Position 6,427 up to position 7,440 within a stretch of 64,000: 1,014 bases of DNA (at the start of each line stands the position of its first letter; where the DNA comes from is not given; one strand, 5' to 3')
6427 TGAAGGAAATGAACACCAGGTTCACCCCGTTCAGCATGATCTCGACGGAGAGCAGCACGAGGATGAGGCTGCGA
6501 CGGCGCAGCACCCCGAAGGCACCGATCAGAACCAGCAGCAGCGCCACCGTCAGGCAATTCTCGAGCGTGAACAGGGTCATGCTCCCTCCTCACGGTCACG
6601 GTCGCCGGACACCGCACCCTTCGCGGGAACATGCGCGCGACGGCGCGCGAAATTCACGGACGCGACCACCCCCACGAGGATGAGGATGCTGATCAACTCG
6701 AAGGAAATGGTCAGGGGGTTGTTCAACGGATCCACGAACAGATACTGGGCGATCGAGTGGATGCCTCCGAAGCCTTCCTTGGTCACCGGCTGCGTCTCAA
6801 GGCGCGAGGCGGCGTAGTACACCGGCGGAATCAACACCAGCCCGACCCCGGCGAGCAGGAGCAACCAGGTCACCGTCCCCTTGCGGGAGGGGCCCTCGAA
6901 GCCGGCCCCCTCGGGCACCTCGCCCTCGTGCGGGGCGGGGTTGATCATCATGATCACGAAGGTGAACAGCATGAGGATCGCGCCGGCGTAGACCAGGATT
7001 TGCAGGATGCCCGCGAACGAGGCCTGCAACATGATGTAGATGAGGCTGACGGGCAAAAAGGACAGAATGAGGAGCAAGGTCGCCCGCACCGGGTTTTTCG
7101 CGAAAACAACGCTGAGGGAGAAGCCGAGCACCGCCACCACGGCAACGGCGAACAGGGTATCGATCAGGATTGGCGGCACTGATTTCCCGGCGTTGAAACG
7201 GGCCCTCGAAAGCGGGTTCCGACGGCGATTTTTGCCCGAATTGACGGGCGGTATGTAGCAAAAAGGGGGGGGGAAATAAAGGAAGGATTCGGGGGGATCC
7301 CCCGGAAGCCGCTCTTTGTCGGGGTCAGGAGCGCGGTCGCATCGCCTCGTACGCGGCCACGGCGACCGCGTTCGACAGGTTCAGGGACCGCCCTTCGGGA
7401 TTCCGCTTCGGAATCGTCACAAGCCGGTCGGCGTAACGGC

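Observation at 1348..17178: Complex I locus split nuoA-I / nuoJ-N by a 1.9-kb insertion of unrelated genes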

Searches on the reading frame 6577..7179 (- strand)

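Call 3: search_protein_families(library=pfam, proteins=[window:6577-7179:-])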
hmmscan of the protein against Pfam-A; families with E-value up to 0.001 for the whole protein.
window:6577-7179:- (200 aa): 1 family
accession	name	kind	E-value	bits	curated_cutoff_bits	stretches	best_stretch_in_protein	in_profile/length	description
PF00499.25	Oxidored_q3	-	2e-29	102.7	33.2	1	21-175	2-144/146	NADH-ubiquinone/plastoquinone oxidoreductase chain 6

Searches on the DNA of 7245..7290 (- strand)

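Call 44: build_rna_model(alignment_id=A3, structure=none)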
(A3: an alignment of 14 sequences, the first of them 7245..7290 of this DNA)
Model R1 built from alignment A3 (14 sequences, 47 columns); structure: none (sequence only).
model positions 45; base pairs 0; branch points 0; effective number of sequences 14; information 0.811 bits per position. No base pairs: searches with it score sequence only.

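Call 45: search_with_rna_model(model_id=R1, sources=[window, L001, L005, L006, L007, L026, L004, L008, L009, L010, L011, L014, L015, L017, L018, L019, L020, L021, L022, L024, L025, L016, L012], max_evalue=10)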
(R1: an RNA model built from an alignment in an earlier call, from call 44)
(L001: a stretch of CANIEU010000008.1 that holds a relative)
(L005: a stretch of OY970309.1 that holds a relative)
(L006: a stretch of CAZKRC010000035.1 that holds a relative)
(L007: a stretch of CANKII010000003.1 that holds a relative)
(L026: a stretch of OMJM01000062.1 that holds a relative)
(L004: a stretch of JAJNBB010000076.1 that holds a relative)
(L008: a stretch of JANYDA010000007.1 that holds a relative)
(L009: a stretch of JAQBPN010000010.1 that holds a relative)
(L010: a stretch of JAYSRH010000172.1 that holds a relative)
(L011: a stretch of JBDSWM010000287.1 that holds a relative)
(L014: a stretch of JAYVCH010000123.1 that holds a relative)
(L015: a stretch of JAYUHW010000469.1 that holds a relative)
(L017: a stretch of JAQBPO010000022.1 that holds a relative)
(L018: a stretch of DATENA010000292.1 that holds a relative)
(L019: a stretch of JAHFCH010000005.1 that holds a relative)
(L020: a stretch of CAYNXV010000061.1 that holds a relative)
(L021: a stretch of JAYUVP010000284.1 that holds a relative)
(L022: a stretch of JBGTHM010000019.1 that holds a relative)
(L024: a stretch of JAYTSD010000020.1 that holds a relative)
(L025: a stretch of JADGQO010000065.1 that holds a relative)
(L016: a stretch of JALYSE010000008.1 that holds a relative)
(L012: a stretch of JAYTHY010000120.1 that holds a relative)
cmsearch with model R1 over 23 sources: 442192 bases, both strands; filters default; matches with E-value up to 10: 16.
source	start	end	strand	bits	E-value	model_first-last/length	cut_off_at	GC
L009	18965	19008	+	43.8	6.7e-12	2-45/45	-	0.52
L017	18175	18218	+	43.6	7.4e-12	2-45/45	-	0.5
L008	18294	18337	+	42.8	1.3e-11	2-45/45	-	0.48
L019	11893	11934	+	41.1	4.5e-11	3-44/45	-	0.48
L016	9658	9700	+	39.4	1.6e-10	3-45/45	-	0.47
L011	13024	13066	+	39.3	1.8e-10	2-44/45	-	0.49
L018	15875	15911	+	36.9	9.9e-10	5-41/45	-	0.41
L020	11159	11198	+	31.7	4.6e-08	4-42/45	-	0.4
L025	9479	9518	+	30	1.6e-07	2-41/45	-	0.43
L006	8736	8777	+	29.2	2.8e-07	3-44/45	-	0.5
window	7246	7285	-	28.7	4e-07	5-44/45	-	0.52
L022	11941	11978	+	28.5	4.6e-07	6-42/45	-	0.37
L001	11102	11143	+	22.6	3.6e-05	3-44/45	-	0.43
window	58137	58178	-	22.5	3.8e-05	4-44/45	-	0.48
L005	10630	10671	+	22.1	5.4e-05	3-44/45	-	0.4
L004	3451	3473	+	13.3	0.033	20-42/45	-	0.39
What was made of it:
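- It is absent exactly where the genes are fused (call 45).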

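Call 50: search_with_rna_model(model_id=R1, sources=[L082, L083, L084, L085, L086, L087, L088, L089, L090, L091, L092, L093, L094, L095, L096, L097, L098, L099, L100, L101, L102, L103, L104, L105, L106, L107, L108, L109, L110, L111, L112, L113, L114, L115, L116, L117, L118, L119, L120, L121, L122, L123, L124, L125, L126, L127, L128, L129, L130, L131, L081], max_evalue=10)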
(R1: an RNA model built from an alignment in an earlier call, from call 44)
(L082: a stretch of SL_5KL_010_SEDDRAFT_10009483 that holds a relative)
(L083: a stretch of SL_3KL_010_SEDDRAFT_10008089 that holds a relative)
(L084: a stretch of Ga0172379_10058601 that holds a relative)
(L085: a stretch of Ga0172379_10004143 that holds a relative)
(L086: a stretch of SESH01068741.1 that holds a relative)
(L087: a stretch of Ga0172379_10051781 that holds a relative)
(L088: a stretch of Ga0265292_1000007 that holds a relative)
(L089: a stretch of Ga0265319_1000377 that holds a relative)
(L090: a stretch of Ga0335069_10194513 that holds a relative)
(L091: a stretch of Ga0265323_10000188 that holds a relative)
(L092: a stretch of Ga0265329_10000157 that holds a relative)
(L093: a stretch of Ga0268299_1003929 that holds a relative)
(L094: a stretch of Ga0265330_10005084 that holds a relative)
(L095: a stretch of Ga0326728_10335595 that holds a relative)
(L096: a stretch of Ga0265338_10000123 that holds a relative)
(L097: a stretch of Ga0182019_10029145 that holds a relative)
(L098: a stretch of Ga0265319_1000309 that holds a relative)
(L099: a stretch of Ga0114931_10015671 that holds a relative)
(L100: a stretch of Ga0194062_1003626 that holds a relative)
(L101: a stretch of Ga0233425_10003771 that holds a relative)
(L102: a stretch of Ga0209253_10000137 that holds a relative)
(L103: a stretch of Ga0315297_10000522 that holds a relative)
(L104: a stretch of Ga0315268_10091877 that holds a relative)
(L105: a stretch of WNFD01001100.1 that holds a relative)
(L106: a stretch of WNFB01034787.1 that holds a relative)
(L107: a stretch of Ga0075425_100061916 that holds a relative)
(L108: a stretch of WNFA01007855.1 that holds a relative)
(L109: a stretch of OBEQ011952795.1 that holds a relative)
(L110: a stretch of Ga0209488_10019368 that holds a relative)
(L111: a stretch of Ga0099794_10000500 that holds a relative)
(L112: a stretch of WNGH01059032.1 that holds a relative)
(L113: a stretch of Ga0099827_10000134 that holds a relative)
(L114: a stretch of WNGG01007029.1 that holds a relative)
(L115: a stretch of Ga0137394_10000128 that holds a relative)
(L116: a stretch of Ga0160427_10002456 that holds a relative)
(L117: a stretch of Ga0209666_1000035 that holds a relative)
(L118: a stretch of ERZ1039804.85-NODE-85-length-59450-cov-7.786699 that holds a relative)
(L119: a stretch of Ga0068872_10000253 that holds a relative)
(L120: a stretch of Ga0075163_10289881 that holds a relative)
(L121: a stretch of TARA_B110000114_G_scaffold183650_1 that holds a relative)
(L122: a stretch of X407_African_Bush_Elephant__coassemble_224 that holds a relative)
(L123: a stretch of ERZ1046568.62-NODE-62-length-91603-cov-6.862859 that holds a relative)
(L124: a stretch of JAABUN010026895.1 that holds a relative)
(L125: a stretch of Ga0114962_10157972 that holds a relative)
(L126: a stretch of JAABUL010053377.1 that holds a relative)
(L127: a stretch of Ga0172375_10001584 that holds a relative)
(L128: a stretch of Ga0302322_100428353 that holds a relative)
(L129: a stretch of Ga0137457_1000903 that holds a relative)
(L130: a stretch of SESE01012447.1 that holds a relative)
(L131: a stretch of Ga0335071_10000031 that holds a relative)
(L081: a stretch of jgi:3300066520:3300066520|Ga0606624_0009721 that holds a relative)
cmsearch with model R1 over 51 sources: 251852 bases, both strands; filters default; matches with E-value up to 10: 0.
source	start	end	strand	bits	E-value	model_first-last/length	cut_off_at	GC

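Call 56: search_with_rna_model(model_id=R1, sources=[L132, L133, L134], max_evalue=10, show_alignments=3)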
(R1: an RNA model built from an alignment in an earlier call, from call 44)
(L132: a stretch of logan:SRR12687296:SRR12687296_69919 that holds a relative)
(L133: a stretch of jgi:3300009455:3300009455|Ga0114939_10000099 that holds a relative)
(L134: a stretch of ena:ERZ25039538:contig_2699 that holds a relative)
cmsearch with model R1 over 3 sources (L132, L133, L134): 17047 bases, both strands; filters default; matches with E-value up to 10: 1.
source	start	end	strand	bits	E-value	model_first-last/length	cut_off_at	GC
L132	2049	2088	+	20.3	7.3e-06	6-44/45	-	0.52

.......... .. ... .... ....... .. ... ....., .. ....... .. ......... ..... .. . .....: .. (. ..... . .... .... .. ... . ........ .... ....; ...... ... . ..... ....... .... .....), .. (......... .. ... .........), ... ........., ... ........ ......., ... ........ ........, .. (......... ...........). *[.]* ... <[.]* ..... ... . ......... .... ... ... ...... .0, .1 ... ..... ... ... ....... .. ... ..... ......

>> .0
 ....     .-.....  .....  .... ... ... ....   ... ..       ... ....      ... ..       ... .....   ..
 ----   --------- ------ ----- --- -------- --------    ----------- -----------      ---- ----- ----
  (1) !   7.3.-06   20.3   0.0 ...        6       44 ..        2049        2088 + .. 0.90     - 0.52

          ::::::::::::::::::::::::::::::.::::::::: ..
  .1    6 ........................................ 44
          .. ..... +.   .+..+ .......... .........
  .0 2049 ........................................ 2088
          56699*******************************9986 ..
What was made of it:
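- The closest atp relative, L132, has the same site (call 56).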

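Call 70: search_with_rna_model(model_id=R1, sources=[L135, L136, L138, L139, L027, L028, L029, L030, L031, L038], max_evalue=10)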
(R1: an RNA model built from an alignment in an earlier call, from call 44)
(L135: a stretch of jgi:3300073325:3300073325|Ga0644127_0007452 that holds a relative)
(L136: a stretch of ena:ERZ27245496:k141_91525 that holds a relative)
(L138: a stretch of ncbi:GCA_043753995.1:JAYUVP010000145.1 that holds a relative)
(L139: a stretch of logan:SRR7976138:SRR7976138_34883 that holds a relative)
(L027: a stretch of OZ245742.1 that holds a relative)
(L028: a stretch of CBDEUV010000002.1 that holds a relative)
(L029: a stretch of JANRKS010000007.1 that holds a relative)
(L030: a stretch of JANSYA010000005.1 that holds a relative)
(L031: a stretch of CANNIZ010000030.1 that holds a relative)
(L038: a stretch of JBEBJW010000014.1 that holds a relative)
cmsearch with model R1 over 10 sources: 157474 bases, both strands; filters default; matches with E-value up to 10: 4.
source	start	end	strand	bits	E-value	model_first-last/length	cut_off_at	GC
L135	2118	2152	+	22.6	1.3e-05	9-43/45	-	0.49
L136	5569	5609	+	18.1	0.00035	5-45/45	-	0.46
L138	4078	4100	+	11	0.065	11-33/45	-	0.39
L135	2100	2117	+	5.1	4.9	15-32/45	-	0.5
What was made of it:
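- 7252..7282 (-): Conserved two-part promoter-like motif: CCTTTA (7277-7282), a spacer that includes the C9 run (7265-7273, G9 on the + strand), then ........, whose -10-like box TACATA is at 7252-7257. The sequence-only model R1 also hits the non-training loci L135 (E = 1.3e-5) and L136 (E = 3.5e-4), and finds nothing in L007, L026 or the six outgroup loci scanned (calls 45, 70).
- It also hits the non-training loci L135 and L136 (call 70). It is absent from the fused loci and the outgroups (calls 45, 70).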
